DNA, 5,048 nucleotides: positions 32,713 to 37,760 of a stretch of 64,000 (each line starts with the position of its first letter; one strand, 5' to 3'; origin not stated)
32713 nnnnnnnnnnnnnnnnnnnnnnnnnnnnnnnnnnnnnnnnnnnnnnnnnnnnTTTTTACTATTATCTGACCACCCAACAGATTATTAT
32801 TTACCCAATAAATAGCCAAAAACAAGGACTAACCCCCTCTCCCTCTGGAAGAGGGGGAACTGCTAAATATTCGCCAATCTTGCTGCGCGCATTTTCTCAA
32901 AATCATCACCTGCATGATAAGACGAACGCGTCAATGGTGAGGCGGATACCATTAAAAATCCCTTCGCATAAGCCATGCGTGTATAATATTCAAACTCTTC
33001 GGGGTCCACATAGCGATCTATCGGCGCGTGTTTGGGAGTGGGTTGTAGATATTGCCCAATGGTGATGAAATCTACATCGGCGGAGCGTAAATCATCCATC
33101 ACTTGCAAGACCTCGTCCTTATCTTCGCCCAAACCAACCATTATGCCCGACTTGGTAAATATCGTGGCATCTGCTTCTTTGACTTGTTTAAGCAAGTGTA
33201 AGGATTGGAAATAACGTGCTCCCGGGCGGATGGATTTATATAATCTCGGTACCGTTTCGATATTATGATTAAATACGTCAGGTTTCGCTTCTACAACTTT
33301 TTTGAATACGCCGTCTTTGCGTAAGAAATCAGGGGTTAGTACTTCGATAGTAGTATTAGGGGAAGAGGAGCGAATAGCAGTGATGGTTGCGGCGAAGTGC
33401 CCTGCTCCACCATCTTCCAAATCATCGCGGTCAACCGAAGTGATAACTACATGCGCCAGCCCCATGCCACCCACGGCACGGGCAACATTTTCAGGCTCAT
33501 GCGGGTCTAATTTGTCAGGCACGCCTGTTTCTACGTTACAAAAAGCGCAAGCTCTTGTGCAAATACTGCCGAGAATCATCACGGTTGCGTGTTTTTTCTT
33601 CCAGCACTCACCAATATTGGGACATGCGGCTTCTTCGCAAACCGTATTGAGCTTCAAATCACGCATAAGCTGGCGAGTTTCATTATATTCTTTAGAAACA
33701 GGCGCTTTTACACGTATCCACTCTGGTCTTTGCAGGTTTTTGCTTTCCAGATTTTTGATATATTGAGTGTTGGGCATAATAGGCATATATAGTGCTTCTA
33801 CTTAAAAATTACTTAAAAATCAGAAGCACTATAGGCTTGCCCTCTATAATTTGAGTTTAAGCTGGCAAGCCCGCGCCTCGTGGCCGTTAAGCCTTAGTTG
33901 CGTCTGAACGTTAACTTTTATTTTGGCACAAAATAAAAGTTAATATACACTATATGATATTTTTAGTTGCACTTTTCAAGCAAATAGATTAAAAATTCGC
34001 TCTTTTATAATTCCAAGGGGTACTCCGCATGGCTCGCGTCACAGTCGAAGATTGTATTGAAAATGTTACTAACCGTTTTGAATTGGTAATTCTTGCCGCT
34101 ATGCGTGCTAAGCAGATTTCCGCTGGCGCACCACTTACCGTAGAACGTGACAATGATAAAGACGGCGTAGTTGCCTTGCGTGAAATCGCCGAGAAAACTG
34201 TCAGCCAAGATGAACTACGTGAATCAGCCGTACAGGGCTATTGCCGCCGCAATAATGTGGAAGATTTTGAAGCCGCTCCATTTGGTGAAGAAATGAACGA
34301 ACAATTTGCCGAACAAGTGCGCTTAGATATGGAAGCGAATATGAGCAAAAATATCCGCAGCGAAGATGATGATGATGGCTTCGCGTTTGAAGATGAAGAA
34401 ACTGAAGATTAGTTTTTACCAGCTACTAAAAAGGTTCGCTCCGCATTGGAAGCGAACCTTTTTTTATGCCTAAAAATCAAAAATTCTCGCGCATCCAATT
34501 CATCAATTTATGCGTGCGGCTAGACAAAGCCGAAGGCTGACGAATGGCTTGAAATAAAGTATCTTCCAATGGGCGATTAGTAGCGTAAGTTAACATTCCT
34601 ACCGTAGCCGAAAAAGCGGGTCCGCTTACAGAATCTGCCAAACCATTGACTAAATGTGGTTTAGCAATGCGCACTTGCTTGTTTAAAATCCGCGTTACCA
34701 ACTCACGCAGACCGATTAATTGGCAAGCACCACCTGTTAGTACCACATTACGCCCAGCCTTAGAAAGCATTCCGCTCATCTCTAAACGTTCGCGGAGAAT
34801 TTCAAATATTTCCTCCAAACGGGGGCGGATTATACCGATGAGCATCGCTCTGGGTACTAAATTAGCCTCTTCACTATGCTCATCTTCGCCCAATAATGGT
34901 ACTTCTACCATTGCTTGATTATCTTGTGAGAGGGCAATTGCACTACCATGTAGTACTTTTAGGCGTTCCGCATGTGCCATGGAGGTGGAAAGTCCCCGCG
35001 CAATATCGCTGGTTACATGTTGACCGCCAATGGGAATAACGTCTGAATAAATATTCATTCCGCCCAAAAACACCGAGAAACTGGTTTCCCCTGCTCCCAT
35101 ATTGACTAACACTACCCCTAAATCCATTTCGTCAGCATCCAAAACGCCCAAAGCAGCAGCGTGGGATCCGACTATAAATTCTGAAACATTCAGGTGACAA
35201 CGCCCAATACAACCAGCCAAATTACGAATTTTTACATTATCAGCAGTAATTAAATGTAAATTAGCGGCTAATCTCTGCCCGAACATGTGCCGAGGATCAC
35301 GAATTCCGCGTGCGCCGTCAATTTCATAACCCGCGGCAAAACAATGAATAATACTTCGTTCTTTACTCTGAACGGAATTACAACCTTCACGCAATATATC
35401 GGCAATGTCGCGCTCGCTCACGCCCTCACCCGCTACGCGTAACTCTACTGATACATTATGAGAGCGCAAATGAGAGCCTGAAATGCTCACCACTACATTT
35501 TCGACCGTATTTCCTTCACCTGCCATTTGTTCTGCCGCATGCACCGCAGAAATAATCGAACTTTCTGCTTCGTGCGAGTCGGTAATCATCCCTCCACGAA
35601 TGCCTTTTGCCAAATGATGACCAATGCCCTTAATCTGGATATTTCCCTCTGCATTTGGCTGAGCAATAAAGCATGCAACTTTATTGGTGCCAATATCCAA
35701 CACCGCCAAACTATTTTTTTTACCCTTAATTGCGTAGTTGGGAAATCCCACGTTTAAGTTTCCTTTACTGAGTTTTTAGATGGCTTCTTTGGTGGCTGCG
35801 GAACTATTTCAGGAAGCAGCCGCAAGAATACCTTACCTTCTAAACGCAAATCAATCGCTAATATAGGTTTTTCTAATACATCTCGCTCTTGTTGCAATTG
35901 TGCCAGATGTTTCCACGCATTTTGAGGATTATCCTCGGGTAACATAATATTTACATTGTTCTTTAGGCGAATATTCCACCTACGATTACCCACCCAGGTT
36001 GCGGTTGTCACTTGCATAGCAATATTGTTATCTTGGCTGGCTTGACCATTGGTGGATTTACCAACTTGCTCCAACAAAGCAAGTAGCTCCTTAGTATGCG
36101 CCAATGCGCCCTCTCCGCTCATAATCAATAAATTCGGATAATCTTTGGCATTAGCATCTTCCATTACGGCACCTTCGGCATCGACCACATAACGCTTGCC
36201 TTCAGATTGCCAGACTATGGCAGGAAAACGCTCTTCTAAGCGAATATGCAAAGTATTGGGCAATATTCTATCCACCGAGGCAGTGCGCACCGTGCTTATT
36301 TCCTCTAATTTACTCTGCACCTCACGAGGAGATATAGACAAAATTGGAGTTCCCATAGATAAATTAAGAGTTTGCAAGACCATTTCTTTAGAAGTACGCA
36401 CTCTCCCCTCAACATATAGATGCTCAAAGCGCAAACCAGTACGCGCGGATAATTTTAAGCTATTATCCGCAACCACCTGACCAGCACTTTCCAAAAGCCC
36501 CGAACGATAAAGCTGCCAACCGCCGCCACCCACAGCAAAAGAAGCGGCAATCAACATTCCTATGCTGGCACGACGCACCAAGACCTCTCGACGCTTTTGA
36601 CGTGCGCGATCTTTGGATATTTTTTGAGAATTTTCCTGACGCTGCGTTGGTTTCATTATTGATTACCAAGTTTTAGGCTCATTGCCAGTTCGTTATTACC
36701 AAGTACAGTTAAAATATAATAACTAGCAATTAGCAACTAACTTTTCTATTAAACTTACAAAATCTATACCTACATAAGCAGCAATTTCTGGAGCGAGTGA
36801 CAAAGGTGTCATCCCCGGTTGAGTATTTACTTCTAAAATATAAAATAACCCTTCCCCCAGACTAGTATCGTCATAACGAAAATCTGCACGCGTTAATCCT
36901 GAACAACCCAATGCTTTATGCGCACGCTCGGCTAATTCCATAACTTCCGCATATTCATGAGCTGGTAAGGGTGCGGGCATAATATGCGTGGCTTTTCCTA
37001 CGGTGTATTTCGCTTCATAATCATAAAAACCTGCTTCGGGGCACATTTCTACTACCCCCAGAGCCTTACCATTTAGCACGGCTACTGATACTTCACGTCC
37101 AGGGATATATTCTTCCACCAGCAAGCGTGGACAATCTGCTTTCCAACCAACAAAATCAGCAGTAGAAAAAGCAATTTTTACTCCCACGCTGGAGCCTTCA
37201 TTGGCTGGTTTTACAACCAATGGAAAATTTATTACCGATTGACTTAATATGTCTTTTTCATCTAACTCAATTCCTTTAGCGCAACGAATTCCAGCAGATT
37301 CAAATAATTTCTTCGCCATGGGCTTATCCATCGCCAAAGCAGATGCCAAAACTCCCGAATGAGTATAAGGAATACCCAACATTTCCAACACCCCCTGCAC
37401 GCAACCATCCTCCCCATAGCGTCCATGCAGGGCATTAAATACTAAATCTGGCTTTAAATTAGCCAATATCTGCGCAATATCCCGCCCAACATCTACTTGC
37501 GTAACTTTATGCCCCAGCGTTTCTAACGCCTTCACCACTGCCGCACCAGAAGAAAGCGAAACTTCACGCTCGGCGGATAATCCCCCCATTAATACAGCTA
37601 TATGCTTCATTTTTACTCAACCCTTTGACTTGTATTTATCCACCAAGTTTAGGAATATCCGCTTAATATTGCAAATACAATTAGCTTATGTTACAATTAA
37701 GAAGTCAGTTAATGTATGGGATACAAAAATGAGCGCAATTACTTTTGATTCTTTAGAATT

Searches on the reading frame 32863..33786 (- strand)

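Call 65: search_protein_families(library=pfam, proteins=[window:32863-33786:-], max_evalue=0.00001)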
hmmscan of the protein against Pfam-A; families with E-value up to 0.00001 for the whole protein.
window:32863-33786:- (307 aa): 2 families
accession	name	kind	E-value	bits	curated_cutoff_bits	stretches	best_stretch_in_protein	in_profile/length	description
PF04055.27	Radical_SAM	-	9.5e-21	75.1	29.5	1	70-233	1-166/166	Radical SAM superfamily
PF16881.10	LIAS_N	-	1.4e-09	38.7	27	1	14-55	55-96/96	N-terminal domain of lipoyl synthase of Radical_SAM family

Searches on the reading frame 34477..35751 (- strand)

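Call 65: search_protein_families(library=pfam, proteins=[window:34477-35751:-], max_evalue=0.00001)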
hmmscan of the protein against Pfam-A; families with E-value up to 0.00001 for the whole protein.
window:34477-35751:- (424 aa): 4 families
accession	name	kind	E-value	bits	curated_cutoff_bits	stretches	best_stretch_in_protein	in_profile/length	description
PF14450.12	FtsA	-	8.3e-36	123.6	31.8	1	214-385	1-127/127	Cell division protein FtsA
PF02491.25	SHS2_FTSA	-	8.4e-19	68.2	25.4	1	92-169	1-79/79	SHS2 domain inserted in FTSA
PF11104.14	PilM_2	-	5.1e-08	32.7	27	0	203-266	172-235/340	Type IV pilus assembly protein PilM;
PF06723.19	MreB_Mbl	-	2.3e-06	27.2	27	1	196-365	130-306/327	MreB/Mbl protein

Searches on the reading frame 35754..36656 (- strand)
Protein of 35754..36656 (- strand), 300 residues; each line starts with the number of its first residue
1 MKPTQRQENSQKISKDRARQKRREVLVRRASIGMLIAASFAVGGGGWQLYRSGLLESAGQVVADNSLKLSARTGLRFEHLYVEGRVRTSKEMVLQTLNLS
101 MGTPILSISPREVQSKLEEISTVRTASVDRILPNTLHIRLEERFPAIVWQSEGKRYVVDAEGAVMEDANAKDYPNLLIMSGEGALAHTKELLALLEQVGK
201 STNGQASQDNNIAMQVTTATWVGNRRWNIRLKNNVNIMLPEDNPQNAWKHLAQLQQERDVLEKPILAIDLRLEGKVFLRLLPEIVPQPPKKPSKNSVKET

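Call 65: search_protein_families(library=pfam, proteins=[window:35754-36656:-], max_evalue=0.00001)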
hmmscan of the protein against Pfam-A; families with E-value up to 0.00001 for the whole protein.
window:35754-36656:- (300 aa): 2 families
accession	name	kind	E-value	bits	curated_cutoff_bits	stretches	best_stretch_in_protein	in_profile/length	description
PF08478.15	POTRA_1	-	1.4e-15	57.8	23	1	76-143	2-69/69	POTRA domain, FtsQ-type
PF03799.20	FtsQ_DivIB_C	-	2e-15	58.1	21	1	148-271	2-114/114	Cell division protein FtsQ/DivIB, C-terminal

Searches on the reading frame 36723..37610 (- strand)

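Call 65: search_protein_families(library=pfam, proteins=[window:36723-37610:-], max_evalue=0.00001)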
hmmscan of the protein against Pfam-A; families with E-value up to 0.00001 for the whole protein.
window:36723-37610:- (295 aa): 5 families
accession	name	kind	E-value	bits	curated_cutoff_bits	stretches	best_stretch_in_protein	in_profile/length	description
PF07478.18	Dala_Dala_lig_C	-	1.3e-42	146.1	24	1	124-292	32-203/204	D-ala D-ala ligase C-terminus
PF01820.27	Dala_Dala_lig_N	-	8.1e-21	75.2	34.6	2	53-83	89-119/121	D-ala D-ala ligase N-terminus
PF02655.19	ATP-grasp_3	-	3e-07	31.1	23.2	1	127-264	30-156/160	ATP-grasp domain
PF13535.11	ATP-grasp_4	-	1.2e-06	28.7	27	0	127-237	1-127/160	ATP-grasp domain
PF02786.22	CPSase_L_D2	-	2.8e-06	27.5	19.8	1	95-264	1-179/211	Carbamoyl-phosphate synthase L chain, ATP binding domain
